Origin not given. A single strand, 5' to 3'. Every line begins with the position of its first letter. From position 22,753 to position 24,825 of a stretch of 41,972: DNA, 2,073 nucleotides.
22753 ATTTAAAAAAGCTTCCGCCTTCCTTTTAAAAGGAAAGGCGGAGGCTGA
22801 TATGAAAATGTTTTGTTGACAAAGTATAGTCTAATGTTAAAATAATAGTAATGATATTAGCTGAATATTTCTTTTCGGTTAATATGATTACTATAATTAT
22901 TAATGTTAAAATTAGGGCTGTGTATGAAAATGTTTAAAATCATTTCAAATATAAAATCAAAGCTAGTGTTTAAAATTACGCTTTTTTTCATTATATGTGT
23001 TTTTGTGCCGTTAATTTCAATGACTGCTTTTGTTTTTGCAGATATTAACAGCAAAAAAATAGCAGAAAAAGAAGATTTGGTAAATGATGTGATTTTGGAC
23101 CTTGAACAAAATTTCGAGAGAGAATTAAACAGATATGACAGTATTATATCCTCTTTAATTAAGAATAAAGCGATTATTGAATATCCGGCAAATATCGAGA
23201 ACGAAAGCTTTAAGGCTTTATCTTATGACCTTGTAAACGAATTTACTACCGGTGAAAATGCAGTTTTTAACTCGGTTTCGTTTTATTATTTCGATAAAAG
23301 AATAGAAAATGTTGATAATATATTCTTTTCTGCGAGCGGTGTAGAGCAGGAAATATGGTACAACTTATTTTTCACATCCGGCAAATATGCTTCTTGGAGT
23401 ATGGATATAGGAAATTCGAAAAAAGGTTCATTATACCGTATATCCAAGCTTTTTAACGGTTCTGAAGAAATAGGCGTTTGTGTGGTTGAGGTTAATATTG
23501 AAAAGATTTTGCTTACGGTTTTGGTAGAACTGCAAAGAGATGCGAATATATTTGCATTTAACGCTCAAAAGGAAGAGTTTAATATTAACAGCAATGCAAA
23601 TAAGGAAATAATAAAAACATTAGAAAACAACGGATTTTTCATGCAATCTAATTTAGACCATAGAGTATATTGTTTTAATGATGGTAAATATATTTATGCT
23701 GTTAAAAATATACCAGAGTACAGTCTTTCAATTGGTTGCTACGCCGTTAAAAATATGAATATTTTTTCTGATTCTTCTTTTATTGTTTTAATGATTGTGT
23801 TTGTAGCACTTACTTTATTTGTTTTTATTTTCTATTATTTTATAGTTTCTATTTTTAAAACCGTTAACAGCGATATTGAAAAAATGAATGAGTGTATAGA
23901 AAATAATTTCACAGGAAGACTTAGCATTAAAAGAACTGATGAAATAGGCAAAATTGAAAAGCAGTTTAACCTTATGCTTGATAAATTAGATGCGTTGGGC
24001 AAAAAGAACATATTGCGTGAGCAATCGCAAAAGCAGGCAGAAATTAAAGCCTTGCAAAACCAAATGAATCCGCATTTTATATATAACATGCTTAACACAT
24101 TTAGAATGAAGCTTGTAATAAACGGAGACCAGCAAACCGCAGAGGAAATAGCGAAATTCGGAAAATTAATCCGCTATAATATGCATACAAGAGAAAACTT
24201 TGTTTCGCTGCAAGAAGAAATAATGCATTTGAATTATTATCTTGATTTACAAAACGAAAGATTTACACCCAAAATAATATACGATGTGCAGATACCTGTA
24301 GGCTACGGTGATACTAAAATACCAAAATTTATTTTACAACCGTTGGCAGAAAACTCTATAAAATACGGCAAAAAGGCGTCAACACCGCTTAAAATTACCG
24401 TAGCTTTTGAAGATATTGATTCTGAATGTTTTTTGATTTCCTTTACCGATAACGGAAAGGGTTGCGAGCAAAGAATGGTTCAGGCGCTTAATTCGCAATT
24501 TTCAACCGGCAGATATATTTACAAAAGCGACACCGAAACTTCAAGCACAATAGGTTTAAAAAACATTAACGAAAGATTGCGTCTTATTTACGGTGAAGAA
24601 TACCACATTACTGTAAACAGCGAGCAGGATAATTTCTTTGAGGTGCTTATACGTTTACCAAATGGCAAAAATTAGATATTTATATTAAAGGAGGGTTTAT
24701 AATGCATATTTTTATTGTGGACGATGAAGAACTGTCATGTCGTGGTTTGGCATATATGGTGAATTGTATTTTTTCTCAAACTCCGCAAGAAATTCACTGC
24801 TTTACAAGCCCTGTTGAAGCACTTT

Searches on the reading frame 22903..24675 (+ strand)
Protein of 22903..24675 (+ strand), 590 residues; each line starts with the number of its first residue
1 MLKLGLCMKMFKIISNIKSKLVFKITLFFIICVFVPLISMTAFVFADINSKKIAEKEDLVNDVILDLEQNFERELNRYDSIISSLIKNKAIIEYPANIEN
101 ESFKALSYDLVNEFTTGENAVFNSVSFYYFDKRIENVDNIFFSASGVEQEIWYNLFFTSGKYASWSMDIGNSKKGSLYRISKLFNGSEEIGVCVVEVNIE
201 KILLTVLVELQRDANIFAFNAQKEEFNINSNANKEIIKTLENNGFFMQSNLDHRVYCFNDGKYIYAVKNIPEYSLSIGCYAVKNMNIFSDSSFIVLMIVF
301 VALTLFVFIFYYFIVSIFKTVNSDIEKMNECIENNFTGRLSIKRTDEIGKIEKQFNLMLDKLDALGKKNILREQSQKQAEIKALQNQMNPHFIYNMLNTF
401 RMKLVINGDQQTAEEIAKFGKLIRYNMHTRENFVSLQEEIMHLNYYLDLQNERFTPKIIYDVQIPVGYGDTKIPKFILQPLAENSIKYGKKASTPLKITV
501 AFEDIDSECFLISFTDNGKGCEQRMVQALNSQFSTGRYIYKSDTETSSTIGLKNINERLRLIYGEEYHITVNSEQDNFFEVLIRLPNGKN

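Call 3: search_protein_families(library=pfam, proteins=[window:22903-24675:+], max_evalue=0.01)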
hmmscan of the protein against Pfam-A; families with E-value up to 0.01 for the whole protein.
window:22903-24675:+ (590 aa): 4 families
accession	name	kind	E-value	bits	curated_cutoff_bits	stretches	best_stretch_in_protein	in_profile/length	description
PF06580.19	His_kinase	-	1.8e-21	76.6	25.2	1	379-457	1-80/81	Histidine kinase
PF02518.31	HATPase_c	-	4.3e-07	30.8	26.4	1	472-586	4-108/111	Histidine kinase-, DNA gyrase B-, and HSP90-like ATPase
PF00672.30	HAMP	-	0.00053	20.7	25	1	334-363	23-52/53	HAMP domain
PF01594.21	AI-2E_transport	-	0.0017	18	34.3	0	293-363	54-126/327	AI-2E family transporter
